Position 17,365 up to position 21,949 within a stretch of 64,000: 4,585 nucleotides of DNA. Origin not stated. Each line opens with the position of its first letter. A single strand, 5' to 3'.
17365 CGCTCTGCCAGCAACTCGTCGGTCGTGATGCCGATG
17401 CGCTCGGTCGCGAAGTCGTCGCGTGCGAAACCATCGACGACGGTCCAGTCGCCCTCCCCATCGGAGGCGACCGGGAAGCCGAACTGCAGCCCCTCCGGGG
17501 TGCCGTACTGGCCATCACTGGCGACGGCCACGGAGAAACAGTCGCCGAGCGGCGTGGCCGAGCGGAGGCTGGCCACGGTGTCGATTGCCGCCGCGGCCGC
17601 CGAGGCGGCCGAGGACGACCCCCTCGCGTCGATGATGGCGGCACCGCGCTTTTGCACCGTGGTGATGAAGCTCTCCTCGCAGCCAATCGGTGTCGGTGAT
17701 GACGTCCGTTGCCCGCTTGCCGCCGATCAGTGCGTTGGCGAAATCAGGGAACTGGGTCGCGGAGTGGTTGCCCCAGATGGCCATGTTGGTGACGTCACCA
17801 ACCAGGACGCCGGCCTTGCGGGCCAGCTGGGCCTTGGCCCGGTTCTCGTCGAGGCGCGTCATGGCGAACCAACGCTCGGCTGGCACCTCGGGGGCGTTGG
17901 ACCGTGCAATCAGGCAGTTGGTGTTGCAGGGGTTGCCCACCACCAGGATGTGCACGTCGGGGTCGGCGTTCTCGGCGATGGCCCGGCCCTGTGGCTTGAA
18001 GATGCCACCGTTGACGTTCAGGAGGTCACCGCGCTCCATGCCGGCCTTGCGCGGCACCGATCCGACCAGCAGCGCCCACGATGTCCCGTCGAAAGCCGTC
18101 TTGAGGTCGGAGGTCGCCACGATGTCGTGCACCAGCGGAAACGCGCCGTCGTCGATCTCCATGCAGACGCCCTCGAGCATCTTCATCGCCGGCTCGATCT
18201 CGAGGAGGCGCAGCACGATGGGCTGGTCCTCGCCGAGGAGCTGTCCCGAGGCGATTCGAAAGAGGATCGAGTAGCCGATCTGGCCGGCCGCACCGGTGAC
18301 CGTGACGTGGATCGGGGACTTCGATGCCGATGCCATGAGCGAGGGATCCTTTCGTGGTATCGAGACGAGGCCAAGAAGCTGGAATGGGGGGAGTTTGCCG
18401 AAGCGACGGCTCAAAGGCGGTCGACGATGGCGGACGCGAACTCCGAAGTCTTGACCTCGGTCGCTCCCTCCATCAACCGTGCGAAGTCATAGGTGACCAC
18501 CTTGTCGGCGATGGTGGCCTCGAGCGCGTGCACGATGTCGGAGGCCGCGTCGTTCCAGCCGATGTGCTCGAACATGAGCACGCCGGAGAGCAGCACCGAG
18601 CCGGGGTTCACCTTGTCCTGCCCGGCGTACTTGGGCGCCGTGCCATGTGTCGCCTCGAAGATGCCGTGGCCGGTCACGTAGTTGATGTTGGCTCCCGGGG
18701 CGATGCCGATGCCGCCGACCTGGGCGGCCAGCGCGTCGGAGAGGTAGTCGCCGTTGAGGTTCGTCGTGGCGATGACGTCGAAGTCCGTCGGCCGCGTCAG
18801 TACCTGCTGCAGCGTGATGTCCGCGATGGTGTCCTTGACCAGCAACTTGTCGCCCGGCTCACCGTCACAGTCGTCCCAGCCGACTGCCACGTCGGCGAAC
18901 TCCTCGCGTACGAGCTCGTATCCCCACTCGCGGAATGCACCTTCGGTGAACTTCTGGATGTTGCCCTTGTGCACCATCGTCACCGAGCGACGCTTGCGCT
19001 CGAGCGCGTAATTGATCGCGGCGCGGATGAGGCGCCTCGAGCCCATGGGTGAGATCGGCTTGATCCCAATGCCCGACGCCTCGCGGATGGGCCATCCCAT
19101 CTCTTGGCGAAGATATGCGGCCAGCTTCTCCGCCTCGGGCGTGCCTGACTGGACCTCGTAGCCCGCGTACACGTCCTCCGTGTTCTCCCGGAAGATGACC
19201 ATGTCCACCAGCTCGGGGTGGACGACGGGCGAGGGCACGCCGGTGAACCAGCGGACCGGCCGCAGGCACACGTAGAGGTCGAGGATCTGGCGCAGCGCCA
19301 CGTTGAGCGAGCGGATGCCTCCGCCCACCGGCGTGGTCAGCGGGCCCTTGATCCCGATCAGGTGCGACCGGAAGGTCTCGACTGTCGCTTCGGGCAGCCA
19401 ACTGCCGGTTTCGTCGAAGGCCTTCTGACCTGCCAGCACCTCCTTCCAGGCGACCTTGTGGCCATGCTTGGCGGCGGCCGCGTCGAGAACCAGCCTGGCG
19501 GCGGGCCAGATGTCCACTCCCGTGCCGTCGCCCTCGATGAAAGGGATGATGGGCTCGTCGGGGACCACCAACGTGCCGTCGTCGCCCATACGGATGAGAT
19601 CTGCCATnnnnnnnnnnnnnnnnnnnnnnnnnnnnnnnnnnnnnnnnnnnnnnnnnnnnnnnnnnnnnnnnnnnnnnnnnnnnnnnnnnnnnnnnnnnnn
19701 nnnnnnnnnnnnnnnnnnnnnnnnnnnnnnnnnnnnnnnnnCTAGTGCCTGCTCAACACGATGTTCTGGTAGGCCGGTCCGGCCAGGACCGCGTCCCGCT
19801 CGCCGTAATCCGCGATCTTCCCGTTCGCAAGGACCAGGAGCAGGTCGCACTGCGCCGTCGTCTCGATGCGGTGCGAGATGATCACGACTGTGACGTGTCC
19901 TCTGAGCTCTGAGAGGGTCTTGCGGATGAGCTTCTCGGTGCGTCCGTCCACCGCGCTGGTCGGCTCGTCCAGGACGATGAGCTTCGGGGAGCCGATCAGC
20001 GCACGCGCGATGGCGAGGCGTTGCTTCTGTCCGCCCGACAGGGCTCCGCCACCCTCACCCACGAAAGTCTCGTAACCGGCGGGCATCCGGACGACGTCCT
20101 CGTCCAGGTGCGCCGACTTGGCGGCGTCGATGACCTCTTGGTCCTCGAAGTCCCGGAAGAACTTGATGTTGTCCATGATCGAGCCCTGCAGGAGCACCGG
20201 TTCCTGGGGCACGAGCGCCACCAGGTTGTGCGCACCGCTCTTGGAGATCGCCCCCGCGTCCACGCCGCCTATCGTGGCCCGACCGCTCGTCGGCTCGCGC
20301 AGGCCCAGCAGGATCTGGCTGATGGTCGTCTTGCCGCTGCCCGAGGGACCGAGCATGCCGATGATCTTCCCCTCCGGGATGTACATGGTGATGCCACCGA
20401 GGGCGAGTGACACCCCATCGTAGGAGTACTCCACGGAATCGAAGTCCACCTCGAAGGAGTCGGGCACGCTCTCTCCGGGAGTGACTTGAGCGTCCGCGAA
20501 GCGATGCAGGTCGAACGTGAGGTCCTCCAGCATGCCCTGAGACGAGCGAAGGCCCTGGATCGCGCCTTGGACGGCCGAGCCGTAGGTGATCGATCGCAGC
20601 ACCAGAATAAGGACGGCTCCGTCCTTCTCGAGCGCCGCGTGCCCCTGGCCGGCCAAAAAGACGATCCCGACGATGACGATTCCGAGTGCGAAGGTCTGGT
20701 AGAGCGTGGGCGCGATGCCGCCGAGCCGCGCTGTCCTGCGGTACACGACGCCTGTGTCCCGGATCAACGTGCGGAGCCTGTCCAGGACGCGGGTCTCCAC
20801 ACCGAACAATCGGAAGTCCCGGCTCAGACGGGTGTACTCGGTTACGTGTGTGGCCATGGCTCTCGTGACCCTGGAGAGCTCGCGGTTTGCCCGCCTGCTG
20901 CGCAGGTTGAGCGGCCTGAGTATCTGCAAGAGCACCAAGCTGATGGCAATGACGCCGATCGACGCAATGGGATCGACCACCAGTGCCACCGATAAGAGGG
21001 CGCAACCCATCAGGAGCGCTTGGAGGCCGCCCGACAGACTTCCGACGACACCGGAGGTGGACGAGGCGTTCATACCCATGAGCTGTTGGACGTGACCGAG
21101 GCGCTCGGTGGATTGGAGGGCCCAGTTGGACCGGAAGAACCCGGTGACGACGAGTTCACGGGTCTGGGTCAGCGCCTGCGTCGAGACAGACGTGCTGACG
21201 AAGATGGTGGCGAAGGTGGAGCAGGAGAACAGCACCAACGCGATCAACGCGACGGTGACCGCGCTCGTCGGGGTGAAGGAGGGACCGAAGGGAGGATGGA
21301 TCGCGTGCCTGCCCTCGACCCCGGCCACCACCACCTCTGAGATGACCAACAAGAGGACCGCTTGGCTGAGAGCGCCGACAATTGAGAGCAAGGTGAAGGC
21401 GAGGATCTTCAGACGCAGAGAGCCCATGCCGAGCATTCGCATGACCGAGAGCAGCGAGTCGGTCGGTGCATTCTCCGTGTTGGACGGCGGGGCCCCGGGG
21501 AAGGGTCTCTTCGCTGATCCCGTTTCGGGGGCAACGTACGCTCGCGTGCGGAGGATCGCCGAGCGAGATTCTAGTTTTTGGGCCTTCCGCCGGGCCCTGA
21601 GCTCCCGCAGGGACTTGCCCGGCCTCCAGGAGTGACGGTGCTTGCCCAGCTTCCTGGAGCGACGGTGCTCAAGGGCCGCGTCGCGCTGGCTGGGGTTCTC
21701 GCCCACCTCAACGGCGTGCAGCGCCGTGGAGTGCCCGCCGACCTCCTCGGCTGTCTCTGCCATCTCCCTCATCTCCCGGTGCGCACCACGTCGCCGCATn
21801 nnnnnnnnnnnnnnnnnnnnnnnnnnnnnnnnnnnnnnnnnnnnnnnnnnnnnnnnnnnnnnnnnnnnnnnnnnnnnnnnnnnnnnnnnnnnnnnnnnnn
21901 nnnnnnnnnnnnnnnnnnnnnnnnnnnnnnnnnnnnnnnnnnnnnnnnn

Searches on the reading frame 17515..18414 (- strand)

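Call 80: search_protein_families(library=pfam, proteins=[window:17515-18414:-], max_evalue=0.001)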
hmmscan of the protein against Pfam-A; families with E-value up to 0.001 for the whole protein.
window:17515-18414:- (299 aa): 2 families
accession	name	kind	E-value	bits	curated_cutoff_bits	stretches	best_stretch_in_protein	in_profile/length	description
PF00056.29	Ldh_1_N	-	2.6e-31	109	27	1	36-175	2-133/141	lactate/malate dehydrogenase, NAD binding domain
PF02866.23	Ldh_1_C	-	5.1e-13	49.8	22.6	1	186-250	1-68/174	lactate/malate dehydrogenase, alpha/beta C-terminal domain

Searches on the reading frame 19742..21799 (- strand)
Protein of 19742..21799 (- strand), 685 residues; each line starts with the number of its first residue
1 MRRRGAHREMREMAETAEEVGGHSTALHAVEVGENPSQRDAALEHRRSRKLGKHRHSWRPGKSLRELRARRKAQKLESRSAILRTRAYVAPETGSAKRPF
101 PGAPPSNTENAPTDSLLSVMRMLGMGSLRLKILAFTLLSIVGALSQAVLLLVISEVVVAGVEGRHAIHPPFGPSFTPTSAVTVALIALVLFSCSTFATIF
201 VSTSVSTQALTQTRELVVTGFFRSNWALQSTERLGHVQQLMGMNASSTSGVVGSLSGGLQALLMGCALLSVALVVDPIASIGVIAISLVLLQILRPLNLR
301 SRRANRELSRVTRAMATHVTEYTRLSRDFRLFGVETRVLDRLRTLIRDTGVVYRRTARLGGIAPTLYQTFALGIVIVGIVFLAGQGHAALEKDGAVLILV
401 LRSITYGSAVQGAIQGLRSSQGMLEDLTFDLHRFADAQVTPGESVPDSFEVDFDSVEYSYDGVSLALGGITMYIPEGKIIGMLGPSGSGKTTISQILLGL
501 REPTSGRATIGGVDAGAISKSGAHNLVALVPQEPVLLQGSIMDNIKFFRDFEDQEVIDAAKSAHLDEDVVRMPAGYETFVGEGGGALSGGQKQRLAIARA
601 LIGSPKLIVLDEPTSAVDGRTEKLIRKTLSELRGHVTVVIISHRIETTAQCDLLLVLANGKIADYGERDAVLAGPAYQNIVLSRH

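Call 19: search_protein_families(library=pfam, proteins=[window:19742-21799:-], max_evalue=0.001)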
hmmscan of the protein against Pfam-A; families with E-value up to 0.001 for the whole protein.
window:19742-21799:- (685 aa): 3 families
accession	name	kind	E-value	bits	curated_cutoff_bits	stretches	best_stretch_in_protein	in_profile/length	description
PF00005.33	ABC_tran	-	1.4e-28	100.6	25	1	468-615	2-137/137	ABC transporter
PF02463.25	SMC_N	-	5.3e-05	23.2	40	0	586-655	136-209/220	RecF/RecN/SMC N terminal domain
PF13304.12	AAA_21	-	0.00049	20.7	27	0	480-503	2-25/304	AAA domain, putative AbiEii toxin, Type IV TA system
